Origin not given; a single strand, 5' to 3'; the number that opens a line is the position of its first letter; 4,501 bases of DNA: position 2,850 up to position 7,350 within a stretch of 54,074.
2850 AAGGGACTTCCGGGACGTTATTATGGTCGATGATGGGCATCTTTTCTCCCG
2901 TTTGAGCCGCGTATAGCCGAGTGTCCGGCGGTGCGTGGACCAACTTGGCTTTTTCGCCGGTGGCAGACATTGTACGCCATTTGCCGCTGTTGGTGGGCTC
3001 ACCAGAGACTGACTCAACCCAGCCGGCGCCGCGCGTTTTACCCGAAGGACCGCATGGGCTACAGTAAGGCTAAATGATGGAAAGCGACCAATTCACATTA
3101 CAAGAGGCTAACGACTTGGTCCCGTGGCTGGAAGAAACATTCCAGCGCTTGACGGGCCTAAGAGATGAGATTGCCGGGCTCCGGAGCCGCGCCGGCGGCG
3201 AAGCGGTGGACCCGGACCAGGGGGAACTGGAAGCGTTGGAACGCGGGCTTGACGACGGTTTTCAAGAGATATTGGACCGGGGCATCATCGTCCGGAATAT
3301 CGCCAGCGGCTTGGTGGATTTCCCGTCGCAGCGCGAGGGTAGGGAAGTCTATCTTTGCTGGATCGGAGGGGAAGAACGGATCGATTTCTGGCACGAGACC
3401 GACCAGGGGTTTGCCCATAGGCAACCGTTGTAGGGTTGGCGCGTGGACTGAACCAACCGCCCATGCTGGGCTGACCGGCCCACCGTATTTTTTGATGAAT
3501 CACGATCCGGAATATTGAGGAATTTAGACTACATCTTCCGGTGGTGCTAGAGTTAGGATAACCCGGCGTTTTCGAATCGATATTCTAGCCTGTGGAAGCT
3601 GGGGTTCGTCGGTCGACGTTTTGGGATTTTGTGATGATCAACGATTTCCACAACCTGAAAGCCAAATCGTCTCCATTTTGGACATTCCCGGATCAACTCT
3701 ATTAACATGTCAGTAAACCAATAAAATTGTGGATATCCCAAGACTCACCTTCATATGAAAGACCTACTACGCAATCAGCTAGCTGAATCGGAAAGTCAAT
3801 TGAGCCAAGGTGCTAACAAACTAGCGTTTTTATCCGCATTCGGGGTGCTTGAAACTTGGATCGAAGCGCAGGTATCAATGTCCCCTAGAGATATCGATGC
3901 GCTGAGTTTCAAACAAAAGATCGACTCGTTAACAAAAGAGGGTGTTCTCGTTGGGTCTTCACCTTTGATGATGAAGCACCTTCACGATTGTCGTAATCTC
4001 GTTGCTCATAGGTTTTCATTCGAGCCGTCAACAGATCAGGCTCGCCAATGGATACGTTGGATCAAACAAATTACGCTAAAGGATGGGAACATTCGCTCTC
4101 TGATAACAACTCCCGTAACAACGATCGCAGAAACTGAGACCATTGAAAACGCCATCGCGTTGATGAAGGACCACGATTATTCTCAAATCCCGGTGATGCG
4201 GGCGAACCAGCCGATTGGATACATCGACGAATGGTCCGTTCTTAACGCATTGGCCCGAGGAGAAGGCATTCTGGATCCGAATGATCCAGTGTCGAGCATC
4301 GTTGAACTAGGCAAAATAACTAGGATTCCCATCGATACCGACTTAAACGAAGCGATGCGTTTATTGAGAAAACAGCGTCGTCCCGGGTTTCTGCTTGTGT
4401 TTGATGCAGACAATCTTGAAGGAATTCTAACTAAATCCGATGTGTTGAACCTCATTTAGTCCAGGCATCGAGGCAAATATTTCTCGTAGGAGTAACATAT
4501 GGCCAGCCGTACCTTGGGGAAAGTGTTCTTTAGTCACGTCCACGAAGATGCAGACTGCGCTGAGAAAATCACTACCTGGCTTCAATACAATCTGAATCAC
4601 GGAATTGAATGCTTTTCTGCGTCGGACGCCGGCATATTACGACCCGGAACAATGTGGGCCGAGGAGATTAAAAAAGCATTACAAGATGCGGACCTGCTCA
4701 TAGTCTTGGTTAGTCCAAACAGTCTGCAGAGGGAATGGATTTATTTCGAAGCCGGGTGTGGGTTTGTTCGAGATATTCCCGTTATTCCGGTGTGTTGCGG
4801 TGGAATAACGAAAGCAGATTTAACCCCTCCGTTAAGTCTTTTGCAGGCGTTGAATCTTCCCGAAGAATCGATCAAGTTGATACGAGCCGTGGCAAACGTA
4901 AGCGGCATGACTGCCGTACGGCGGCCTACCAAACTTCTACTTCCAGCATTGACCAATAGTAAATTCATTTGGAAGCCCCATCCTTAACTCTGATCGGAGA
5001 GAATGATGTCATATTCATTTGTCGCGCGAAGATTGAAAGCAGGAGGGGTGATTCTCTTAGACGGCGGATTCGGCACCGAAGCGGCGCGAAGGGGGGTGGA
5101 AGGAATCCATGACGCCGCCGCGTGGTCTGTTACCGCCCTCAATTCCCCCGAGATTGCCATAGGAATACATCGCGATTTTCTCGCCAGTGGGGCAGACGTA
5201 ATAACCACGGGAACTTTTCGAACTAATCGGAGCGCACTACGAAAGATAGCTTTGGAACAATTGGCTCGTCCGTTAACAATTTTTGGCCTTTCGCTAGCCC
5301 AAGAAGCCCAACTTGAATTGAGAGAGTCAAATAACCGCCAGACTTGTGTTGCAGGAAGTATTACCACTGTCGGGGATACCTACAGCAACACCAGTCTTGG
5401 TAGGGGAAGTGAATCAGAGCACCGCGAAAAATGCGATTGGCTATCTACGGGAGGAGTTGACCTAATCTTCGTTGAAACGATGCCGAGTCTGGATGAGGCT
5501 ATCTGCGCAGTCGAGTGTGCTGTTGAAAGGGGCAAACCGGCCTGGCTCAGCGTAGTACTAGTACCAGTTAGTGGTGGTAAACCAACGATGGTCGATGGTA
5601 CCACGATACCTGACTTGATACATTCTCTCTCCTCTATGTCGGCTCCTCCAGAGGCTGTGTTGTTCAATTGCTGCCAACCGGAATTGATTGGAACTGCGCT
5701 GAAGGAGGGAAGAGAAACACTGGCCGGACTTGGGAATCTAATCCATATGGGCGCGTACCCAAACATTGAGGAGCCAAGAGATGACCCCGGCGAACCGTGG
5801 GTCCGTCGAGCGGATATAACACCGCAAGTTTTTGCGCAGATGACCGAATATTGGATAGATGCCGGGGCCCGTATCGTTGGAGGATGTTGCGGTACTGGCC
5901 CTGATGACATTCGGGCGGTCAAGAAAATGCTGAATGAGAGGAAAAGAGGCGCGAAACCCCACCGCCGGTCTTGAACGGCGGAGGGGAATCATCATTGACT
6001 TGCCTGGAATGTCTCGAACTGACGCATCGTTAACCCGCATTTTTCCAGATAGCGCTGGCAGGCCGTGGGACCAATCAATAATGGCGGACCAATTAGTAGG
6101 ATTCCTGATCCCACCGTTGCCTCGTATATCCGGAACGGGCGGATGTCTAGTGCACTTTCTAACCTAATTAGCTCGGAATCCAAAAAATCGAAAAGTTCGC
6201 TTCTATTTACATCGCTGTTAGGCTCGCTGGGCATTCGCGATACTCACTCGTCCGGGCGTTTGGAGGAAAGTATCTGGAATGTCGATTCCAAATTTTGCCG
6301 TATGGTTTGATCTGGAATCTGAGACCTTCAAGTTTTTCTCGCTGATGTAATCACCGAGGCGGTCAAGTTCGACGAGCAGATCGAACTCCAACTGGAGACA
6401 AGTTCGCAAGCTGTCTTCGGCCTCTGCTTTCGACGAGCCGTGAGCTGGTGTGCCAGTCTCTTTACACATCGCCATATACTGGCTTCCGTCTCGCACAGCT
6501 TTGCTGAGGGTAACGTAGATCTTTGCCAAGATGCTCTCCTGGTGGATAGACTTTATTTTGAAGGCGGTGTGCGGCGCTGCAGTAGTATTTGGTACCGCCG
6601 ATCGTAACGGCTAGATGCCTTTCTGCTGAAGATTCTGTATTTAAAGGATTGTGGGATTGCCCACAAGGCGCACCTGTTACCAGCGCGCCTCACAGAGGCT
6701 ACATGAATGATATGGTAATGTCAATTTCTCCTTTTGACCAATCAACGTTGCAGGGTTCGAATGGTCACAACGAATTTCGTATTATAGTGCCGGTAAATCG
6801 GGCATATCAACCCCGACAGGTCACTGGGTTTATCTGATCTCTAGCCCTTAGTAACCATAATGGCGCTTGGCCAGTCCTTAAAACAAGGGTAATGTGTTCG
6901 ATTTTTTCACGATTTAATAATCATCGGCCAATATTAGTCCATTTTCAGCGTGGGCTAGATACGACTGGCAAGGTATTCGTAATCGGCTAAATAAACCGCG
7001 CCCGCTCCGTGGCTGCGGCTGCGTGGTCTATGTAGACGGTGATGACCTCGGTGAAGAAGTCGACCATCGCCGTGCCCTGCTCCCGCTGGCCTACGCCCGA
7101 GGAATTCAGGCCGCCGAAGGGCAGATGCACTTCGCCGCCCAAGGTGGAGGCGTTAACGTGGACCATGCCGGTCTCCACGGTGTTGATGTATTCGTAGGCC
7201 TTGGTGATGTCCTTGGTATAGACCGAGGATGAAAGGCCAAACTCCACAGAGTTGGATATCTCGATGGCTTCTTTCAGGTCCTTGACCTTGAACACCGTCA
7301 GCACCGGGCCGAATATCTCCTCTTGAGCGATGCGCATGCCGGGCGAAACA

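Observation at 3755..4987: TIR protein paired with a HEPN(DUF4145-like)-CBS protein: candidate undescribed Thoeris-like signalling defence module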

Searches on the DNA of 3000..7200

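Call 68: search_rna_families(source=window, start=3000, end=7200, threshold=evalue, max_evalue=1)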
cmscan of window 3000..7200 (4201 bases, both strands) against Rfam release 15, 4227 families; matches with E-value up to 1: 0.
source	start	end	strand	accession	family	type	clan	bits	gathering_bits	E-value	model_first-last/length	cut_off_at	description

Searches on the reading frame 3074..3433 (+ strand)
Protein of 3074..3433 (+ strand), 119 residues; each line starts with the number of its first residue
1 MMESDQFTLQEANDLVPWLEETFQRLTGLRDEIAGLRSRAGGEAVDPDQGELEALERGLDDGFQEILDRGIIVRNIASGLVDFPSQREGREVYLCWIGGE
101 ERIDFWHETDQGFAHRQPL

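Call 3: search_protein_families(library=pfam, proteins=[window:3074-3433:+], max_evalue=1)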
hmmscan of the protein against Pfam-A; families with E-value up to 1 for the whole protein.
window:3074-3433:+ (119 aa): 2 families
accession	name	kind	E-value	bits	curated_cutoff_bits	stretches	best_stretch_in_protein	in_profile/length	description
PF09969.14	DUF2203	-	3.3e-30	105.7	24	1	7-119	3-122/122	Uncharacterized conserved protein (DUF2203)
PF16320.10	Ribosomal_L12_N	-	0.27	11.4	25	1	7-23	12-28/48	Ribosomal protein L7/L12 dimerisation domain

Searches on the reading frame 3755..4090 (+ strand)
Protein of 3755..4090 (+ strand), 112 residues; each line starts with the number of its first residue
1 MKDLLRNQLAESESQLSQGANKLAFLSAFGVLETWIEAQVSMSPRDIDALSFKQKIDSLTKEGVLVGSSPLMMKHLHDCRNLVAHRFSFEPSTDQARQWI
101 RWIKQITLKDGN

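Call 21: search_protein_representatives(protein=window:3755-4090:+)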
Query: 112 residues. Proteins with E-value up to 0.001 (for the whole library): 4; up to 1e-10: 1; up to 1e-30: 1. The best 4 are listed.
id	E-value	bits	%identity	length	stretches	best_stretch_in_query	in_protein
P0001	6.3e-57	206.6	99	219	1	16-112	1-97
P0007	1.3e-06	44.9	36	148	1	8-109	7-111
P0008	3.1e-06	43.7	38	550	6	60-101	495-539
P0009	1.6e-04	38.2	32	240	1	12-105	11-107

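Call 23: find_encoding_contigs(protein=P0009, flank=10000, max_places=6)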
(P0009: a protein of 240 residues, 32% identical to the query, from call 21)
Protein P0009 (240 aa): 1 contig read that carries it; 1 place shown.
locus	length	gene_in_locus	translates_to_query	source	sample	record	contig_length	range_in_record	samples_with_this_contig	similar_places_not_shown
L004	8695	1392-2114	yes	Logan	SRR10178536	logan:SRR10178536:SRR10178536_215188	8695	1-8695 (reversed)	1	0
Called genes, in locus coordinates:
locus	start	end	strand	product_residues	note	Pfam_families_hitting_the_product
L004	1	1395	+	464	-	?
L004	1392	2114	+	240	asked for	PF00571:CBS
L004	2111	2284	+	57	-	-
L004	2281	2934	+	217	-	-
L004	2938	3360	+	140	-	PF06634:DUF1156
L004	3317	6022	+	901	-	-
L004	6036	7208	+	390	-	-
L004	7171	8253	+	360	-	-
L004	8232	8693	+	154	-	?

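Call 24: find_encoding_contigs(protein=P0007, flank=10000, max_places=6)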
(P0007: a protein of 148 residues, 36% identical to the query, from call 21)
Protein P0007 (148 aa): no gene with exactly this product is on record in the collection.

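Call 28: search_protein_families(library=pfam, proteins=[P0009, P0007, L004:1-1395:+, L004:2137-2934:+, L004:2938-3360:+, L004:6036-7208:+, L004:7171-8253:+], max_evalue=0.1)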
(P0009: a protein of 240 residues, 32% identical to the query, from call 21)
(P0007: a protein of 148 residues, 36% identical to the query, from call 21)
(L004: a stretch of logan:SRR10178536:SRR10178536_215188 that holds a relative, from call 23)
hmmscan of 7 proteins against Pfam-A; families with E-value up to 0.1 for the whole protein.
P0009 (240 aa): 1 family
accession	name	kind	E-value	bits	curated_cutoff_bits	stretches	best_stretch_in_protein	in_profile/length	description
PF00571.33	CBS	-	6.3e-21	74.9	24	2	116-169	1-55/57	CBS domain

P0007 (148 aa): 3 families
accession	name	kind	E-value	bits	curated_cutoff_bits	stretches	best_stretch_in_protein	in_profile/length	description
PF20797.2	HepT-like_2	-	0.003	18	27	1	63-120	48-107/110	HepT-like protein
PF01934.22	HepT-like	-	0.011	15.9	23.5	1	35-104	42-108/120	Ribonuclease HepT-like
PF18731.6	HEPN_Swt1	-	0.055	14.2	27.5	1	65-110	69-112/115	Swt1-like HEPN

L004:1-1395:+ (464 aa): 2 families
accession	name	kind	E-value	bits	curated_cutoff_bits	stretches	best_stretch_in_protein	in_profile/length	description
PF13020.12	NOV_C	-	8.3e-16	58.3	22.1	1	322-414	2-86/91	Protein NO VEIN, C-terminal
PF05494.18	MlaC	-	0.023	14.9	26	1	203-245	51-94/166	MlaC protein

L004:2137-2934:+ (265 aa): 0 families

L004:2938-3360:+ (140 aa): 1 family
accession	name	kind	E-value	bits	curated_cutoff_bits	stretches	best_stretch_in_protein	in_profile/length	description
PF06634.17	DUF1156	-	2.2e-26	92.2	24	1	12-80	1-70/73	Protein of unknown function (DUF1156)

L004:6036-7208:+ (390 aa): 4 families
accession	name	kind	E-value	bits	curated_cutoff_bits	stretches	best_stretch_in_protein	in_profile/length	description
PF18439.7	zf_UBZ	-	0.01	15.9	25.6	0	31-49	3-20/32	Ubiquitin-Binding Zinc Finger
PF00096.32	zf-C2H2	-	0.027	15.4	25.2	1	32-54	2-23/23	Zinc finger, C2H2 type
PF24292.1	DUF7479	-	0.038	14.5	27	0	31-68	3-40/60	Domain of unknown function (DUF7479)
PF12874.13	zf-met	-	0.075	13.8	21.2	0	31-51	1-21/25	Zinc-finger of C2H2 type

L004:7171-8253:+ (360 aa): 14 families
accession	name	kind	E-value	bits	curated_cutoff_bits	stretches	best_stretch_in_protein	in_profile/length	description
PF25014.1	NET2A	-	0.0012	19.1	33.1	1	237-297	143-203/235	NET2A-like domain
PF11932.13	DUF3450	-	0.0021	17.8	32.6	1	221-342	14-128/241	Protein of unknown function (DUF3450)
PF04102.17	SlyX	-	0.0036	18.4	30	0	234-272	18-56/67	SlyX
PF00038.26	Filament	-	0.0061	16.7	40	1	231-304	215-285/313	Intermediate filament protein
PF25443.1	ANG-1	-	0.0072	16.9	28.5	1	235-294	9-72/105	ANG-1-like domain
PF11559.13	ADIP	-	0.015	15.8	34.3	1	234-301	67-134/151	Afadin- and alpha -actinin-Binding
PF25450.1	Rab11-FIP3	-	0.04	14.7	31.9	1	234-300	55-114/125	Rab11-FIP3-like domain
PF17675.6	APG6_N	-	0.061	14.2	45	1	230-293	34-92/132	Apg6 coiled-coil region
PF05266.19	DUF724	-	0.064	13.5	38.4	0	232-298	108-174/188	Protein of unknown function (DUF724)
PF04513.17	Baculo_PEP_C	-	0.069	13.7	38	0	236-305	20-90/140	Baculovirus polyhedron envelope protein, PEP, C terminus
PF09787.14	Golgin_A5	-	0.077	12.9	31.7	0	229-342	57-172/305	Golgin subfamily A member 5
PF15905.10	HMMR_N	-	0.096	12.6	30.1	0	237-352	182-291/330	Hyaluronan mediated motility receptor N-terminal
PF01025.24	GrpE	-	0.098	12.8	25.8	0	269-314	5-49/165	GrpE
PF06005.17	ZapB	-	0.099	13.6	31.5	0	237-289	8-60/71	Cell division protein ZapB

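Call 53: search_solved_structures(query=A3, max_evalue=10, show_alignments=4)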
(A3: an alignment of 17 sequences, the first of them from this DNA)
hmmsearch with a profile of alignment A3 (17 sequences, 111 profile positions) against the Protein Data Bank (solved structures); distinct sequences matched with E-value up to 10: 6.
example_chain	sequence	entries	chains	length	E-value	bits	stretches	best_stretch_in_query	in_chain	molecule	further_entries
5y9s_A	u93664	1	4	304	0.44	13.9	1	19-86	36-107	VV2_1132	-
1yfo_A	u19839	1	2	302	0.63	13.4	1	13-68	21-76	RECEPTOR PROTEIN TYROSINE PHOSPHATASE ALPHA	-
9d2f_S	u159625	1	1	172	1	12.7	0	86-105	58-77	Centrin-2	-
9fqr_Pk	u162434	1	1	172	1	12.7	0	86-105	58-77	Centrin-2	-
2obh_A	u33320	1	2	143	1.2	12.4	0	86-105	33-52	Centrin-2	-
2be4_A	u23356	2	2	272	1.4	12.3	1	19-74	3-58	hypothetical protein LOC449832 | Protein Zgc:100843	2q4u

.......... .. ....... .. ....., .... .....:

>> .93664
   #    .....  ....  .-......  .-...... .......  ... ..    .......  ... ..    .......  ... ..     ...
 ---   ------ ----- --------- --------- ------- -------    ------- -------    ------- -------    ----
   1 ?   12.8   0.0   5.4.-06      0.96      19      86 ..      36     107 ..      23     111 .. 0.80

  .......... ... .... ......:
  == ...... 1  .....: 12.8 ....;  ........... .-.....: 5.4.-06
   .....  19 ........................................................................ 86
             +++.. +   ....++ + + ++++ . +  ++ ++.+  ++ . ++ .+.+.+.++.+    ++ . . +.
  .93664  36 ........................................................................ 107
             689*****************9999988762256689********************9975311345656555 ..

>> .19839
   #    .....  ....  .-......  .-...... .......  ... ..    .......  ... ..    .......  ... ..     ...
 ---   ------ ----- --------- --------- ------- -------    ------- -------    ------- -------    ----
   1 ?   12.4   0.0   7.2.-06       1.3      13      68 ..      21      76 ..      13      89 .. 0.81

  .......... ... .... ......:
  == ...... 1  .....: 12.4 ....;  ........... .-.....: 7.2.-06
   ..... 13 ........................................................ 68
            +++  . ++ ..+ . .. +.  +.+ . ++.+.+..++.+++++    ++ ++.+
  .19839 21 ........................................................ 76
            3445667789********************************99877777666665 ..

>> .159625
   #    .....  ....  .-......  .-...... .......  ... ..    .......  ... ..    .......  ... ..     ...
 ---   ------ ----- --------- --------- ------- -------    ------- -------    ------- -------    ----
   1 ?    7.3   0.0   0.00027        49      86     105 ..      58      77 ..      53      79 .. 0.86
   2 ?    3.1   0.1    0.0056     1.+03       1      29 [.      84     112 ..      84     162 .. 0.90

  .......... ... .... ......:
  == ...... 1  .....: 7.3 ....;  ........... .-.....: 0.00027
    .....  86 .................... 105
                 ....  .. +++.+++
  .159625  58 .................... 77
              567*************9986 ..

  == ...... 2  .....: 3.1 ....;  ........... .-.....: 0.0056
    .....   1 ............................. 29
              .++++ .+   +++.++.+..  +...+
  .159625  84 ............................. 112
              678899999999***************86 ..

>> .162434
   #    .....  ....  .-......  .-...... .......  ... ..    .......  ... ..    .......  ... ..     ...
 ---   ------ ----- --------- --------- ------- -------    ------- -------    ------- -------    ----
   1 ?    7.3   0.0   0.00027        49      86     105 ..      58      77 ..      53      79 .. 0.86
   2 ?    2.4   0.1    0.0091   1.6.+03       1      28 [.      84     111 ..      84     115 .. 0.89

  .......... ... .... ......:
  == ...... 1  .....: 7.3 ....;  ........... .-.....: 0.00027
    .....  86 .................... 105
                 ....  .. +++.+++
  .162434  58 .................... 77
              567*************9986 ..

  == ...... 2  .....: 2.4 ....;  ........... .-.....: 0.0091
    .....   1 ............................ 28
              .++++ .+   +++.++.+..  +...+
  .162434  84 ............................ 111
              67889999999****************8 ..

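Call 54: search_protein_families(library=pfam, alignment_id=A3, max_evalue=1)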
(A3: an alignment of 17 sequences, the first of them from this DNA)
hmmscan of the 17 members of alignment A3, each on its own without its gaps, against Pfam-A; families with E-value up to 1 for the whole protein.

A. member 1, seq(110 aa): 2 families
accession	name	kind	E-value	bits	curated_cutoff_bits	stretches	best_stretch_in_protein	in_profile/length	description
PF13643.11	DUF4145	-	0.00011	22.7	23.1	1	51-100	36-84/88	Domain of unknown function (DUF4145)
PF18735.6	HEPN_RiboL-PSP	-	0.11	12.8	28.4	1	71-106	144-181/191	RiboL-PSP-HEPN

B. families by the number of members that match (of 17 scanned): 21 families
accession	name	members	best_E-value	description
PF13643.11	DUF4145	9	2.8e-05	Domain of unknown function (DUF4145)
PF18731.6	HEPN_Swt1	6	0.0021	Swt1-like HEPN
PF05942.16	PaREP1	5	0.0025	Archaeal PaREP1/PaREP8 family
PF01934.22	HepT-like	4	0.0017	Ribonuclease HepT-like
PF20797.2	HepT-like_2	4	0.0035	HepT-like protein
PF17419.7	MauJ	2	0.00032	Methylamine utilization protein MauJ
PF18592.6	Tho1_MOS11_C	2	0.043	Tho1/MOS11 C-terminal domain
PF20149.4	DUF6532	2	0.095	Domain of unknown function (DUF6532)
PF18735.6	HEPN_RiboL-PSP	2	0.11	RiboL-PSP-HEPN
PF05168.19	HEPN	1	0.007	HEPN domain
PF07713.18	DUF1604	1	0.0086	Protein of unknown function (DUF1604)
PF13410.11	GST_C_2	1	0.011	Glutathione S-transferase, C-terminal domain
PF25004.1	DUF7782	1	0.012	Domain of unknown function (DUF7782)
PF07918.16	CAP160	1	0.03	CAP160 repeat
PF08771.16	FRB_dom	1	0.06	FKBP12-rapamycin binding domain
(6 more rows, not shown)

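Call 62: search_protein_families(library=padloc, proteins=[P0009, L004:2137-2934:+], max_evalue=0.001)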
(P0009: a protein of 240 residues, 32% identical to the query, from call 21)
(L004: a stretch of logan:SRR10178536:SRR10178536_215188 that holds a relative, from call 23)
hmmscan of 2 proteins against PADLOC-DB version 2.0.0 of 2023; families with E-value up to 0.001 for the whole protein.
P0009 (240 aa): 0 families

L004:2137-2934:+ (265 aa): 0 families
